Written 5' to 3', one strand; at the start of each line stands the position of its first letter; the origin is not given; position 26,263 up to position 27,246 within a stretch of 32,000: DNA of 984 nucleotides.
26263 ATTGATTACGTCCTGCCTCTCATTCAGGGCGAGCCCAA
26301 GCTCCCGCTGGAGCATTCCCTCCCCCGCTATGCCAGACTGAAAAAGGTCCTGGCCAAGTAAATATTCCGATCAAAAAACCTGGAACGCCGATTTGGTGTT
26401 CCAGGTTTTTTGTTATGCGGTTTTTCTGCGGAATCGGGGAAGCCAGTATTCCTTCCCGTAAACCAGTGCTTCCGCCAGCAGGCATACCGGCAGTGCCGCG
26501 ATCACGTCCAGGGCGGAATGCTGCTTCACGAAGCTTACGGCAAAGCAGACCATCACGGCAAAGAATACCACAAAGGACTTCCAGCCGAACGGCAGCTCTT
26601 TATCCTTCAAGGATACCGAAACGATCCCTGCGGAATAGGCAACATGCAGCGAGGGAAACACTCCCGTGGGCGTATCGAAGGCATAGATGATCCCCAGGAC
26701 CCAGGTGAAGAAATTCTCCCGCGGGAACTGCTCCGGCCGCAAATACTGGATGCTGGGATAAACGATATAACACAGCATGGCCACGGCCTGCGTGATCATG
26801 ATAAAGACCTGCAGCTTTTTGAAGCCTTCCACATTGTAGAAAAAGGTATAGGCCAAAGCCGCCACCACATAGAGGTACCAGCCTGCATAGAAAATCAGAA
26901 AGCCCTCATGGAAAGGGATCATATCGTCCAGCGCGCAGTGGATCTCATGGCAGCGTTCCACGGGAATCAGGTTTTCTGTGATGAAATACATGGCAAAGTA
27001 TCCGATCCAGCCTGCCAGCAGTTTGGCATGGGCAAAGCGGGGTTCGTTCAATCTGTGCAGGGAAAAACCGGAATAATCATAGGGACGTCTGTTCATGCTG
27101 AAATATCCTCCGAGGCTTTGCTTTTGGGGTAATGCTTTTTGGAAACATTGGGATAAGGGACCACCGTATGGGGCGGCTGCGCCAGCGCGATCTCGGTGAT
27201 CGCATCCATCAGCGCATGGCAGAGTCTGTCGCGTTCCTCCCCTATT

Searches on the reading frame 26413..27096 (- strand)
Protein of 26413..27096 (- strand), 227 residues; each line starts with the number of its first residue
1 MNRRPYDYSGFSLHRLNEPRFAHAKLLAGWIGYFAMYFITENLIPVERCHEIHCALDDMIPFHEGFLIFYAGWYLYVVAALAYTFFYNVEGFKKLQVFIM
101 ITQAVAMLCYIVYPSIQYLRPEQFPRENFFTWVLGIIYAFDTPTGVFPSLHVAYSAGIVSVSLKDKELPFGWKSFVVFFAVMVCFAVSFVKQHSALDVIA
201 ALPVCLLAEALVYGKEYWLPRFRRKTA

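Call 3: search_protein_families(library=pfam, proteins=[window:26413-27096:-], max_evalue=0.01)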
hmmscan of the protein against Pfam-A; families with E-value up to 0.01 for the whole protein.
window:26413-27096:- (227 aa): 0 families

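Call 4: search_protein_families(library=ncbifam, proteins=[window:26413-27096:-], max_evalue=0.01)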
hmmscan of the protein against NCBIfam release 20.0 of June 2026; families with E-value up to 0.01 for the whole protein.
window:26413-27096:- (227 aa): 0 families

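Call 13: search_protein_families(library=pfam, proteins=[window:26413-27096:-], max_evalue=10)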
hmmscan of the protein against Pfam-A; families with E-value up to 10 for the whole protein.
window:26413-27096:- (227 aa): 4 families
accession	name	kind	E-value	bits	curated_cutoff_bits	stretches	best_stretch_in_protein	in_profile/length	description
PF14378.12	PAP2_3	-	0.016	15.4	27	1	68-208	34-187/190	PAP2 superfamily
PF06055.17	ExoD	-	0.042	13.7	23.8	1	170-225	26-81/180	Exopolysaccharide synthesis, ExoD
PF01569.27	PAP2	-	0.37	11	27.2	1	144-213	48-122/130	PAP2 superfamily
PF12698.13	ABC2_membrane_3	-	2.2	7.7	31.6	1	27-137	208-306/347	ABC-2 family transporter protein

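Call 14: search_protein_families(library=padloc, proteins=[window:26413-27096:-], max_evalue=0.01)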
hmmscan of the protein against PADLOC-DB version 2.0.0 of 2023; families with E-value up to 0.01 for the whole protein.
window:26413-27096:- (227 aa): 0 families

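Call 16: find_homologous_proteins(query=window:26413-27096:-, max_evalue=0.001)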
Query window:26413-27096:- (227 aa): 4729 proteins with E <= 0.001 among 5121 candidates; the best 120 are listed.
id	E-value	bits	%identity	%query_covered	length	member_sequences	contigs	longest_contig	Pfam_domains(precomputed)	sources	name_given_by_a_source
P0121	8.4e-148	508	97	100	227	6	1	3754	-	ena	-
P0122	3.2e-147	507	98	100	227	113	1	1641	-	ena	-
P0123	3.1e-137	474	92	100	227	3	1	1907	-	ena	-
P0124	1.1e-122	426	82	99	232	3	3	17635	-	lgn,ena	-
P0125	5.5e-121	421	80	100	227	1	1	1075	-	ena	-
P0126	4.1e-120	418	80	99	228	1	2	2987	-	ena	-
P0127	4.6e-120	418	80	99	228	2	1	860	-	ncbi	-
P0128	1.1e-119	416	78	100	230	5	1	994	-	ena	-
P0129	4.2e-114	398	76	99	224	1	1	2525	-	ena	-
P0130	7.8e-114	397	76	99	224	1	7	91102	-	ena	-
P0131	2.2e-113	396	75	99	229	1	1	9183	-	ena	-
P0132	7.7e-113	394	75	99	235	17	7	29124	-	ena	-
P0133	2.1e-112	393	74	100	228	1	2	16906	-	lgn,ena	-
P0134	2.4e-112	392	74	100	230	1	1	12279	-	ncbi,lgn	-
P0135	4.2e-112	392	76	97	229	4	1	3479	-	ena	-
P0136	6.5e-112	391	72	100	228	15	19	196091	-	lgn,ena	-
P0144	8.4e-110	384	72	99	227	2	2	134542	-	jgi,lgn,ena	-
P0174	3.4e-106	372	73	98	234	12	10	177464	-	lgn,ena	-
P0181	1.2e-105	370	70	98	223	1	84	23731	-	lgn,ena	-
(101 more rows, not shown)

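Call 18: find_encoding_contigs(protein=P0136, flank=8000, max_places=4)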
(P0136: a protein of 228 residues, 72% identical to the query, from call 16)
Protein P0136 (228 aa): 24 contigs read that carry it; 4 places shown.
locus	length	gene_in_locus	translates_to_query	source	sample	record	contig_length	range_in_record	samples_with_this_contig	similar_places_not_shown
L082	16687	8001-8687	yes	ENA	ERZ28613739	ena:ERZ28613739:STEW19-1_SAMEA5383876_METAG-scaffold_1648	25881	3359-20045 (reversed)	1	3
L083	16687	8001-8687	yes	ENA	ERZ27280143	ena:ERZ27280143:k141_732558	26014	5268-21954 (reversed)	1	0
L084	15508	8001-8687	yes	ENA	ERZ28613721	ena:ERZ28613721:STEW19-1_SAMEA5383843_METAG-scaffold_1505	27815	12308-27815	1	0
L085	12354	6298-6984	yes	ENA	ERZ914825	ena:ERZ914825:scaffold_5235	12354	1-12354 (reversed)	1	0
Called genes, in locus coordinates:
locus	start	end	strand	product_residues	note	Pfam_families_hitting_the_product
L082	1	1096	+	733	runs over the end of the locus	PF12437:GSIII_N, PF00120:Gln-synt_C, PF18318:Gln-synt_C-ter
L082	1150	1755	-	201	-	PF00149:Metallophos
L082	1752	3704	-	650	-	PF02608:Bmp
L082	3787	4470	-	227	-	-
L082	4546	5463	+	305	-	PF07728:AAA_5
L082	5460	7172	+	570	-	PF11775:CobT_C (faint)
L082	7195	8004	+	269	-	-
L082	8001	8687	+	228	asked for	-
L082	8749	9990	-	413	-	PF00365:PFK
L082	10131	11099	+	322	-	PF01116:F_bP_aldolase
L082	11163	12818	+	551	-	-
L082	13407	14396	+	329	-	PF02899:Phage_int_SAM_1 (weak), PF00589:Phage_integrase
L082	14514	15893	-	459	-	PF18073:Zn_ribbon_LapB, PF13481:AAA_25, PF03796:DnaB_C (weak), PF06745:ATPase, PF23442:DUF7125 (weak), PF13173:AAA_14 (weak), PF13401:AAA_22 (weak), PF05362:Lon_C (weak), +2 more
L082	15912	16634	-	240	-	PF01520:Amidase_3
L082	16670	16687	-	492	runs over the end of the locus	PF09547:SpoIVA_ATPase, PF20438:SpoIVA_middle, PF20439:SpoIVA_C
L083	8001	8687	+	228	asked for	-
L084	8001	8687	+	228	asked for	-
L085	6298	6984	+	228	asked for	-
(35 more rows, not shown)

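Call 19: find_encoding_contigs(protein=P0174, flank=6000, max_places=2)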
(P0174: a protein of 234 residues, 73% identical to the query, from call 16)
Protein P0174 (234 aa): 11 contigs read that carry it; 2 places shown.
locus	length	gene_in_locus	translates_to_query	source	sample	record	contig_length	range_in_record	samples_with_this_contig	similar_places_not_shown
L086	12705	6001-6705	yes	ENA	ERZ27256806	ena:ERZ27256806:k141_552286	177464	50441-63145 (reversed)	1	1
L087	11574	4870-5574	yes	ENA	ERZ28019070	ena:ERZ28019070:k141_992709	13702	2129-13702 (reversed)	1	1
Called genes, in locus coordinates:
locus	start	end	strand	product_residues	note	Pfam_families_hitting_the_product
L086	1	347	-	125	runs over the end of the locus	PF21983:NikA-like, PF05713:MobC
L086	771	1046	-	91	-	-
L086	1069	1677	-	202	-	PF09339:HTH_IclR (weak), PF00717:Peptidase_S24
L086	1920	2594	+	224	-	PF00072:Response_reg, PF00486:Trans_reg_C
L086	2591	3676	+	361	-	PF00512:HisKA, PF02518:HATPase_c, PF14501:HATPase_c_5 (weak)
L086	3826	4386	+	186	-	-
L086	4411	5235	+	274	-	PF01148:CTP_transf_1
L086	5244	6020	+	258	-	-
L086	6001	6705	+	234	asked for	-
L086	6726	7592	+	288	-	PF00198:2-oxoacid_dh (weak)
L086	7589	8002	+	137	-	PF04138:GtrA_DPMS_TM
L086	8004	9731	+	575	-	PF00501:AMP-binding, PF13193:AMP-binding_C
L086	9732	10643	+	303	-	PF12146:Hydrolase_4, PF00561:Abhydrolase_1 (weak), PF12697:Abhydrolase_6 (weak)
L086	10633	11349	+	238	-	PF04607:RelA_SpoT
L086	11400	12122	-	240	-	PF01643:Acyl-ACP_TE, PF13279:4HBT_2 (faint), PF20791:Acyl-ACP_TE_C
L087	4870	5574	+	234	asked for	-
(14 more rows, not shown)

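Call 20: find_encoding_contigs(protein=P0144, flank=6000, max_places=2)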
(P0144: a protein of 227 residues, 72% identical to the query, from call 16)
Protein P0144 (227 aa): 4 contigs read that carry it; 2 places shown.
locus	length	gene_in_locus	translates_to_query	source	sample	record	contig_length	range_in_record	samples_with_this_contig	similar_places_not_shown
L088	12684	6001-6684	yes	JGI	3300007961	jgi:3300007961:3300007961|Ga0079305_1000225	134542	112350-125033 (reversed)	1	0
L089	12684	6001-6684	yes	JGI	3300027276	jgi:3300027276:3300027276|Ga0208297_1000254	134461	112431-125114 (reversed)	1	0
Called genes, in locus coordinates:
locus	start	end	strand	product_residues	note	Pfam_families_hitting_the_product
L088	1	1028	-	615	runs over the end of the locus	PF00012:HSP70, PF06723:MreB_Mbl, PF00012:HSP70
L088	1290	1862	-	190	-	PF01025:GrpE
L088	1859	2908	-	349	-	PF01628:HrcA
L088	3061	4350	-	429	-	PF08245:Mur_ligase_M, PF02875:Mur_ligase_C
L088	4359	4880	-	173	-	PF07155:ECF-ribofla_trS, PF12822:ECF_trnsprt, PF09515:Thia_YuaJ (weak)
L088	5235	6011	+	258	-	-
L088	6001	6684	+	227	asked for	-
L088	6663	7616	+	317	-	PF00198:2-oxoacid_dh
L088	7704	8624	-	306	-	PF04060:FeS, PF14697:Fer4_21 (weak), PF12838:Fer4_7 (weak), PF13187:Fer4_9 (weak), PF00037:Fer4 (weak), PF12797:Fer4_2 (weak), PF13534:Fer4_17 (weak), PF12838:Fer4_7 (weak), +4 more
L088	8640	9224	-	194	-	PF02508:Rnf-Nqr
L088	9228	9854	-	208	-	PF02508:Rnf-Nqr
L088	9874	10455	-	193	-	PF04205:FMN_bind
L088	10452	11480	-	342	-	PF03116:NQR2_RnfD_RnfE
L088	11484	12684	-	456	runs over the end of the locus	PF13375:RnfC_N, PF01512:Complex1_51K, PF13746:Fer4_18 (faint), PF10531:SLBB, PF12838:Fer4_7 (weak), PF13183:Fer4_8 (weak), PF13187:Fer4_9 (weak), PF13237:Fer4_10 (weak), +4 more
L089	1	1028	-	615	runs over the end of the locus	PF00012:HSP70, PF06723:MreB_Mbl, PF00012:HSP70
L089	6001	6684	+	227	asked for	-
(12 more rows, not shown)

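Call 21: find_encoding_contigs(protein=P0181, flank=6000, max_places=2)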
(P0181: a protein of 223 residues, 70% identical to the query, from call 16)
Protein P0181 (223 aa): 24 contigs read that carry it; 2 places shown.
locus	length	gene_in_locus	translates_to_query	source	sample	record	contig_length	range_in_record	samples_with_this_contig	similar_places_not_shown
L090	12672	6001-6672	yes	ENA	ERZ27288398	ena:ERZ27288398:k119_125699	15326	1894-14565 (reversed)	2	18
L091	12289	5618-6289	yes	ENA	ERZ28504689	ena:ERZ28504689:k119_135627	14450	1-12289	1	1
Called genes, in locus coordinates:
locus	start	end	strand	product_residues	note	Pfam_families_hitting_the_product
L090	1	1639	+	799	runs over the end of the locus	?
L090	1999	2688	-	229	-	PF02661:Fic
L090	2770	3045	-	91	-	-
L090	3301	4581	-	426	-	PF01551:Peptidase_M23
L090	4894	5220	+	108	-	PF01638:HxlR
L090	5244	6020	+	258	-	-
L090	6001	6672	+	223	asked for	-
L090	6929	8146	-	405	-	PF14262:Cthe_2159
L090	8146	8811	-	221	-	PF16316:DUF4956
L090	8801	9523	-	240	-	PF09359:VTC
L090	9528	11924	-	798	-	PF00932:LTD, PF13287:Fn3_assoc, PF13290:CHB_HEX_C_1, PF08757:CotH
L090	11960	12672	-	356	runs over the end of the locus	PF01321:Creatinase_N, PF00557:Peptidase_M24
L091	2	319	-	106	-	?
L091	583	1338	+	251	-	-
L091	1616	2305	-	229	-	PF02661:Fic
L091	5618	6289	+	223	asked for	-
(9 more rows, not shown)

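Call 28: find_encoding_contigs(protein=P0130, flank=6000, max_places=2)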
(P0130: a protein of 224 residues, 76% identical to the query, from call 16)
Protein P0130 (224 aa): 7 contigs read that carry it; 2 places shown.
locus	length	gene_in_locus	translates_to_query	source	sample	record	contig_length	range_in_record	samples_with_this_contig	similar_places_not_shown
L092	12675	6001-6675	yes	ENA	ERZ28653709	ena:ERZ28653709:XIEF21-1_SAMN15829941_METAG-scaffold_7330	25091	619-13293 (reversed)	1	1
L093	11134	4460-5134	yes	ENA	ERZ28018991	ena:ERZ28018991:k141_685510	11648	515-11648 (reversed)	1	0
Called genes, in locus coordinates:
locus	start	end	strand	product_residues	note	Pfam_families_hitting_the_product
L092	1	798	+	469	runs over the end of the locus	PF01235:Na_Ala_symp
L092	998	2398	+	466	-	PF13347:MFS_2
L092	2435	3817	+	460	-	PF01554:MatE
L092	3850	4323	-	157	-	PF01035:DNA_binding_1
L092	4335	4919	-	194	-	-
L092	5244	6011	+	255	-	-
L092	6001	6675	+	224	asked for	-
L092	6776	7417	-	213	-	PF02660:G3P_acyltransf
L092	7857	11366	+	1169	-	PF01855:POR_N, PF17147:PFOR_II, PF01558:POR, PF10371:EKR, PF00037:Fer4, PF12837:Fer4_6, PF12838:Fer4_7, PF13237:Fer4_10, +7 more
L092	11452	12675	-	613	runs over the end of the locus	?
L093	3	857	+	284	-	?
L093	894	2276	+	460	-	PF01554:MatE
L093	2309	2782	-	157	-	PF01035:DNA_binding_1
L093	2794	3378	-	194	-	-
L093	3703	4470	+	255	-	-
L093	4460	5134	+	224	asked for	-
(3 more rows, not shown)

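Call 29: find_encoding_contigs(protein=P0132, flank=6000, max_places=2)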
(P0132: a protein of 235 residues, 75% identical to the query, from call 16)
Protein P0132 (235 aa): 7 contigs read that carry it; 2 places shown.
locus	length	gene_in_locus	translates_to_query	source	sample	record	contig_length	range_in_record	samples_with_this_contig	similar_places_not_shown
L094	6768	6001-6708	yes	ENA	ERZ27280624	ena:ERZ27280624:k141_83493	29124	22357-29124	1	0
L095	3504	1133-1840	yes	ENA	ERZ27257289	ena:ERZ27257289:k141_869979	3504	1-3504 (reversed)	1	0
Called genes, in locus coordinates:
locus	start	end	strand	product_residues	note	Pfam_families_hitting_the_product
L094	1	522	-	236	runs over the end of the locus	PF01479:S4, PF00849:PseudoU_synth_2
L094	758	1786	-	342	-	PF00768:Peptidase_S11, PF13354:Beta-lactamase2 (weak)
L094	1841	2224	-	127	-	PF09579:Spore_YtfJ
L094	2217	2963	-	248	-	-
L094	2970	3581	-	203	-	PF04079:SMC_ScpB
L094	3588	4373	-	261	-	PF02616:SMC_ScpA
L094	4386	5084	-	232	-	PF02163:Peptidase_M50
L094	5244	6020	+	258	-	PF01553:Acyltransferase (faint)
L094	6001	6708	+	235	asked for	-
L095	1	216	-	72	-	?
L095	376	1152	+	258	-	PF01553:Acyltransferase (faint)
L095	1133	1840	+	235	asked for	-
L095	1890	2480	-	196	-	PF01926:MMR_HSR1, PF02421:FeoB_N, PF00009:GTP_EFTU (weak)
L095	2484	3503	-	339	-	?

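Call 30: find_encoding_contigs(protein=P0134, flank=6000, max_places=2)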
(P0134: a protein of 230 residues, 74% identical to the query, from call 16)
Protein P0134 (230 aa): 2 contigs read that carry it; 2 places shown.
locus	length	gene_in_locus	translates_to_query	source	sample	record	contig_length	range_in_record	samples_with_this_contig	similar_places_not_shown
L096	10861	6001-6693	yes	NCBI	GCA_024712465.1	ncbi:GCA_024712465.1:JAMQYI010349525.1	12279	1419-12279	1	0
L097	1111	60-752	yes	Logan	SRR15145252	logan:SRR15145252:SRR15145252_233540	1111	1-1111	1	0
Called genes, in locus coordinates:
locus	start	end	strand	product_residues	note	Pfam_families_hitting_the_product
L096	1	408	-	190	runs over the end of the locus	-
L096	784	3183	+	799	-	PF04773:FecR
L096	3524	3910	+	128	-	-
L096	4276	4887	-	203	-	PF14278:TetR_C_8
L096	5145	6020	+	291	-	-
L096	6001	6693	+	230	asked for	-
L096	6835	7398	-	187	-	-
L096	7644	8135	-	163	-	PF02559:CarD_TRCF_RID (weak)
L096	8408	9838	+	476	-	PF04055:Radical_SAM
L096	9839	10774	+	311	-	PF13191:AAA_16 (weak), PF20720:nSTAND3 (weak), PF00485:PRK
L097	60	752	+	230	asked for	-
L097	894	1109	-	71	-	?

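Call 39: search_solved_structures(query=A3, max_evalue=1, show_alignments=1)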
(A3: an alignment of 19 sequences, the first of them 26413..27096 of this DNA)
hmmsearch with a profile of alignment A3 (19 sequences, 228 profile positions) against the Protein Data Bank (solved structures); distinct sequences matched with E-value up to 1: 0.

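Call 45: predict_structure(alignment_id=A3)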
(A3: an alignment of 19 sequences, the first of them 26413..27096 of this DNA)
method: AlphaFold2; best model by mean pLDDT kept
length: 227 residues; sequences in the alignment: 19
mean_pLDDT: 83.6   pTM: 0.82
mean pLDDT of the five models: 83.6, 79.5, 78.6, 78.3, 74.5
residues with pLDDT >= 90: 75; 70-90: 128; 50-70: 23; < 50: 1
segments of 3 or more residues with pLDDT < 50: none
pLDDT, mean of each block of 10 residues (from residue 1): 83 86 83 73 79 87 86 91 91 91 87 80 77 76 71 94 92 95 90 86 92 73 52
secondary structure, 60 per line:
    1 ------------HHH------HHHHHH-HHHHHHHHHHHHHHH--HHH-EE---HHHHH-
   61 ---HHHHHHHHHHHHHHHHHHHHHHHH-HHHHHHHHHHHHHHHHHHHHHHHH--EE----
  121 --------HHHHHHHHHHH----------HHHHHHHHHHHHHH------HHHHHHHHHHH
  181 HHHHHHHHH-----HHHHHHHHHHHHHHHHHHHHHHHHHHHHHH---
elements in order: H22-27 H29-43 H55-59 H64-87 H89-112 H129-139 H150-163 H170-189 H195-224
